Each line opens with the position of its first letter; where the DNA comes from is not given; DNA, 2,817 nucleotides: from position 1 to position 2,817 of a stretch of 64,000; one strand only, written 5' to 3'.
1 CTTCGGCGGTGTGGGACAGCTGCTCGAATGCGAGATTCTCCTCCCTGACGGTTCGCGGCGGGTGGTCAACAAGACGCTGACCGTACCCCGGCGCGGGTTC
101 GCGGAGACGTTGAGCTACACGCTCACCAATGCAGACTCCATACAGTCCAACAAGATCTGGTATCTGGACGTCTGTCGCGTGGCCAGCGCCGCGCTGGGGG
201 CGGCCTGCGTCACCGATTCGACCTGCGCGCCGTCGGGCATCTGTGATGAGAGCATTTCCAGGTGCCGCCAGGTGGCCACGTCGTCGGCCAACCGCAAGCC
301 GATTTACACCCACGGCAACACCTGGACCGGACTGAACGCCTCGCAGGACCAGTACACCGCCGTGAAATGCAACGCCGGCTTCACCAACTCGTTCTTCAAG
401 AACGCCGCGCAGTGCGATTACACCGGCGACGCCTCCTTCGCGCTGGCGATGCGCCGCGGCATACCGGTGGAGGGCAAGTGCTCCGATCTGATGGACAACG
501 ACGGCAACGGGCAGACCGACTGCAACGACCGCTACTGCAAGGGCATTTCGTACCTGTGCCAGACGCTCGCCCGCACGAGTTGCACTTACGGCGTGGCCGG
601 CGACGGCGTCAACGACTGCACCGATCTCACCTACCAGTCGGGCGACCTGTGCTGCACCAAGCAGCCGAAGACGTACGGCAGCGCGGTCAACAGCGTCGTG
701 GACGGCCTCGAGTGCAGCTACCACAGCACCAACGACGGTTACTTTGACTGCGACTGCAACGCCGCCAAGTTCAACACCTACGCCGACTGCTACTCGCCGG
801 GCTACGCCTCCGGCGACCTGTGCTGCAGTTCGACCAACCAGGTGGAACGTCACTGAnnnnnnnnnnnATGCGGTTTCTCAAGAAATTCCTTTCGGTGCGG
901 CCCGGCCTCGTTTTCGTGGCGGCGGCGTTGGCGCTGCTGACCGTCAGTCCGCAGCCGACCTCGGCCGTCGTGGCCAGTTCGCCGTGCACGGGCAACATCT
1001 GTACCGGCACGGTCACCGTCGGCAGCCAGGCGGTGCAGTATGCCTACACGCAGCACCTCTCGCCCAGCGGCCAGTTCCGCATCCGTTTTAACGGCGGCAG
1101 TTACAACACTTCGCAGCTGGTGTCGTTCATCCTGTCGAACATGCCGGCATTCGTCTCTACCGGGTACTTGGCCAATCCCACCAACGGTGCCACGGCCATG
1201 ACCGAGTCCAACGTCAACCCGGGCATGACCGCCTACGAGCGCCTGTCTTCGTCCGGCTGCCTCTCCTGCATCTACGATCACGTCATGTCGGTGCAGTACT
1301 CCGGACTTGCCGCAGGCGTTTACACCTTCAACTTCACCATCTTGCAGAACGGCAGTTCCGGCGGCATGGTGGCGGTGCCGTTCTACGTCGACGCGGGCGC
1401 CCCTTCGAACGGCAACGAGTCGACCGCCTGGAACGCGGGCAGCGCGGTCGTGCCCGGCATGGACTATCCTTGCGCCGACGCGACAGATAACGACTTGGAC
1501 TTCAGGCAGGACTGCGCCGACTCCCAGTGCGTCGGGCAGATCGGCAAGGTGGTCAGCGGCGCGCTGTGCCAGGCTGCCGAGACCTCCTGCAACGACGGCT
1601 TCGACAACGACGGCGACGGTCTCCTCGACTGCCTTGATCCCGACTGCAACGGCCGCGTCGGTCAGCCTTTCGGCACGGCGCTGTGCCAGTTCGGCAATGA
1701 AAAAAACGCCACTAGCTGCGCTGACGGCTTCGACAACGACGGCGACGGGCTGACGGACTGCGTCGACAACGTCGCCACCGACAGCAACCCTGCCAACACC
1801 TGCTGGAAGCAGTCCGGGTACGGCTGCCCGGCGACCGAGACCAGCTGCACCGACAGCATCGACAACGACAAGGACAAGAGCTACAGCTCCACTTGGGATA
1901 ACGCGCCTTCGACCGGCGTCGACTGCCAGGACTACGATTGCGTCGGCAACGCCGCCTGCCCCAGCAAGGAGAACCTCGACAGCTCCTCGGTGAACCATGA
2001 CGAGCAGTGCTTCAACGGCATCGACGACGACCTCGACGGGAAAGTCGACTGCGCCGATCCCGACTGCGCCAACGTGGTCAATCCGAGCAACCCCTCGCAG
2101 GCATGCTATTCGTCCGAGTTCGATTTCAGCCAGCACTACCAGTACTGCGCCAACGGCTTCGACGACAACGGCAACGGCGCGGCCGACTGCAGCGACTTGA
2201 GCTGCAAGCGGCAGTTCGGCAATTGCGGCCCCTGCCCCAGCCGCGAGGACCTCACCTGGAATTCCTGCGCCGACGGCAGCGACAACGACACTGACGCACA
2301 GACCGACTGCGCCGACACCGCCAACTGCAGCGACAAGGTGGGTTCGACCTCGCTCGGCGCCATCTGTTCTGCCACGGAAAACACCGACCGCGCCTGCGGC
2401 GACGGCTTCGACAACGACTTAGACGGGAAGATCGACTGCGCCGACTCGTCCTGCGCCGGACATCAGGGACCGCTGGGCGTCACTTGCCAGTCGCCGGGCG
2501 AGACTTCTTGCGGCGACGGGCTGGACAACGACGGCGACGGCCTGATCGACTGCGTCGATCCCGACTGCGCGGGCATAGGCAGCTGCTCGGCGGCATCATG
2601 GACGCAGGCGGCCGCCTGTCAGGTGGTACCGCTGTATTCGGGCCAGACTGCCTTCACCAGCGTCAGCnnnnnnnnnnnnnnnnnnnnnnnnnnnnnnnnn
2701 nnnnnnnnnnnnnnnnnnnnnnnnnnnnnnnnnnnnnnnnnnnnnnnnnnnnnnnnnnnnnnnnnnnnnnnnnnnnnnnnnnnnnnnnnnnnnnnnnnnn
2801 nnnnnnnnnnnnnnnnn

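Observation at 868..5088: Giant (1406 aa) secreted protein with MopE-like and thrombospondin type-3-like Ca-binding repeats, immediately upstream of pilM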

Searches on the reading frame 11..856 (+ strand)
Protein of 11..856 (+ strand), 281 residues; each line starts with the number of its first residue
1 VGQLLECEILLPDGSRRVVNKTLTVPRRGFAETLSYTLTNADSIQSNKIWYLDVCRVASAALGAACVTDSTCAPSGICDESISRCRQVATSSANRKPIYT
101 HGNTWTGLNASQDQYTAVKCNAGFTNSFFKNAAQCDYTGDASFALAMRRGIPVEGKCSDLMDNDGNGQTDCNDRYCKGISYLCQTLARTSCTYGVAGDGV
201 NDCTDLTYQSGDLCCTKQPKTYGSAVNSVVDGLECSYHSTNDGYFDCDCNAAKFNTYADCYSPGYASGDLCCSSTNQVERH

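Call 3: search_protein_families(library=pfam, proteins=[window:11-856:+], max_evalue=1)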
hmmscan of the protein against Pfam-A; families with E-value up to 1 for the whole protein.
window:11-856:+ (281 aa): 0 families

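Call 4: search_protein_families(library=ncbifam, proteins=[window:11-856:+], max_evalue=1)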
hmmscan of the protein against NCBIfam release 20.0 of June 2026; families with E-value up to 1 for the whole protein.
window:11-856:+ (281 aa): 1 family
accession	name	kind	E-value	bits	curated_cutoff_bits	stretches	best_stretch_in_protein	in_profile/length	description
NF033662.1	acid_disulf_rpt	repeat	2.1e-07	30.5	41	1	155-179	5-29/32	acidic double-disulfide repeat-containing protein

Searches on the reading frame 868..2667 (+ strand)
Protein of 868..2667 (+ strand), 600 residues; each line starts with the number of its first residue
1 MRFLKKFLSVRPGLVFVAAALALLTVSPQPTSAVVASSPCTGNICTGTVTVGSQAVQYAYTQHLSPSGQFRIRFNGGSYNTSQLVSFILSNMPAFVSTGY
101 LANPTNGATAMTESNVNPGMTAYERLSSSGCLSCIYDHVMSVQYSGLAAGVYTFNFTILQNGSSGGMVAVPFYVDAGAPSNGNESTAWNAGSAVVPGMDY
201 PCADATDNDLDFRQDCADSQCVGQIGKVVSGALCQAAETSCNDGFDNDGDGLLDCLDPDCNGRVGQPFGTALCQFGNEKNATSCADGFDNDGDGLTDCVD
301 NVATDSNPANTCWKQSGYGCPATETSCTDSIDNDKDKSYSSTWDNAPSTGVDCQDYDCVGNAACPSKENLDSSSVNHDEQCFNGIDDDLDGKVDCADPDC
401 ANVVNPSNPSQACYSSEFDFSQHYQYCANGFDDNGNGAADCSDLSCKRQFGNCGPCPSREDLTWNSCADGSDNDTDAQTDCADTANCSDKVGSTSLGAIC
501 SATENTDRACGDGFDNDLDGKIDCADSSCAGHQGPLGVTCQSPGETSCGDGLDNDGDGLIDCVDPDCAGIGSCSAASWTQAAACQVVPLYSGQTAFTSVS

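Call 32: predict_structure(alignment_id=A3)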
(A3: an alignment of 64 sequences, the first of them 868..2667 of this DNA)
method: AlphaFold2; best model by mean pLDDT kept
length: 600 residues; sequences in the alignment: 64
mean_pLDDT: 87.0   pTM: 0.61
mean pLDDT of the five models: 87.0, 86.5, 85.9, 85.1, 83.7
residues with pLDDT >= 90: 348; 70-90: 191; 50-70: 34; < 50: 27
segments of 3 or more residues with pLDDT < 50: 1-5, 493-495, 587-600
pLDDT, mean of each block of 10 residues (from residue 1): 49 74 67 67 94 95 96 97 97 98 96 96 97 96 95 97 94 92 88 74 94 96 96 96 96 96 93 93 92 92 84 90 90 89 86 89 92 93 92 94 93 92 90 92 86 82 78 82 79 59 85 84 92 91 89 91 87 72 46 44
secondary structure, 60 per line:
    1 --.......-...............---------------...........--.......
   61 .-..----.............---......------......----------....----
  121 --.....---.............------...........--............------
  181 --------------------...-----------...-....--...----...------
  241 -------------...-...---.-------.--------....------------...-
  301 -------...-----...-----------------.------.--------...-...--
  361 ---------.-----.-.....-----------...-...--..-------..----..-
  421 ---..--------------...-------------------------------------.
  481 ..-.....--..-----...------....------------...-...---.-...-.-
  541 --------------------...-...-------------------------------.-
elements in order: H3-9 H11-25 E44-51 E54-61 E69-81 E85-90 E97-102 E113-116 E123-127 E131-143 E150-160 E163-174 E225-227 E232-234 H281-284 H378-382 H484-487 E498-500 H507-510

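Call 77: fold_search(model_id=the predicted structure, library=pdb)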
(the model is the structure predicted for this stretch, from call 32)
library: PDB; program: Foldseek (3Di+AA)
matches with E <= 10: 1934; with E <= 0.001: 3
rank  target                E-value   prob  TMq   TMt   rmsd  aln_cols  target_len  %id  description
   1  4ofq_A                5.7e-04  1.00  0.15  0.25   9.4       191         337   13  Structure of the C-terminal domain of the Streptococcus pyogenes antigen I/II-family protein AspA (released 2014-03-12)
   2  3opu_A                5.7e-04  1.00  0.16  0.26  10.6       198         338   12  Crystal structure of the C-terminal domain of Streptococcus mutans surface protein SpaP (released 2011-01-19)
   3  5dz9                  7.2e-04  1.00  0.14  0.24  11.3       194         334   10  Streptococcus agalactiae AgI/II polypeptide BspA C-terminal domain (Mut) (released 2016-06-22)
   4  8rmx_A                1.1e-03  0.99  0.11  0.14  10.4       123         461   16  Transglutaminase 3 in complex with DH patient-derived Fab DH63-A02 (released 2025-03-12)
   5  4ofq_B                1.4e-03  1.00  0.16  0.26   9.3       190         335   12  Structure of the C-terminal domain of the Streptococcus pyogenes antigen I/II-family protein AspA (released 2014-03-12)
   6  4b4p_A                1.4e-03  0.97  0.12  0.40  14.9       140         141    8  Crystal Structure of the lectin domain of F18 fimbrial adhesin FedF. (released 2012-08-15)
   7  10pa                  1.5e-03  1.00  0.15  0.25   6.3       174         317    9  Crystal structure of SdrD A2-A3 domains from Staphylococcus aureus JH1 (released 2026-02-11)
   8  8rmy_A                1.5e-03  0.96  0.11  0.13  10.9       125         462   18  Transglutaminase 3 in complex with inhibitor Z-don and DH patient-derived Fab DH63-A02 (released 2025-03-12)
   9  9ifr                  1.6e-03  1.00  0.13  0.53   7.0       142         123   10  CLIPPER domain from the Gram-negative fibrillar adhesin "B9T28_05395 (released 2025-11-26)
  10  3opu_D                1.7e-03  0.99  0.14  0.23  11.2       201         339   11  Crystal structure of the C-terminal domain of Streptococcus mutans surface protein SpaP (released 2011-01-19)
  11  2zot_C                2.1e-03  0.91  0.11  0.38  14.1       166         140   10  Crystal structure of human F-spondin reeler domain (fragment 1) (released 2008-10-14)
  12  4w6y_A                2.2e-03  0.96  0.11  0.38  14.8       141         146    9  Co-complex structure of the lectin domain of F18 fimbrial adhesin FedF with inhibitory nanobody NbFedF9 (released 2014-12-17)
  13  8rmy_D                2.6e-03  0.97  0.11  0.14  10.5       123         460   17  Transglutaminase 3 in complex with inhibitor Z-don and DH patient-derived Fab DH63-A02 (released 2025-03-12)
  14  9u9s_M                3.3e-03  0.92  0.12  0.17  14.8       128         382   13  ARF1(Q71L) bound M4-CTD-docked AP-4 core (released 2026-03-04)
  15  4en2_A                3.3e-03  0.82  0.11  0.21  18.4       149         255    9  HIV-1 Nef in complex with MHC-I cytoplasmic domain and Mu1 adaptin subunit of AP1 adaptor (second domain) (released 2012-06-20)
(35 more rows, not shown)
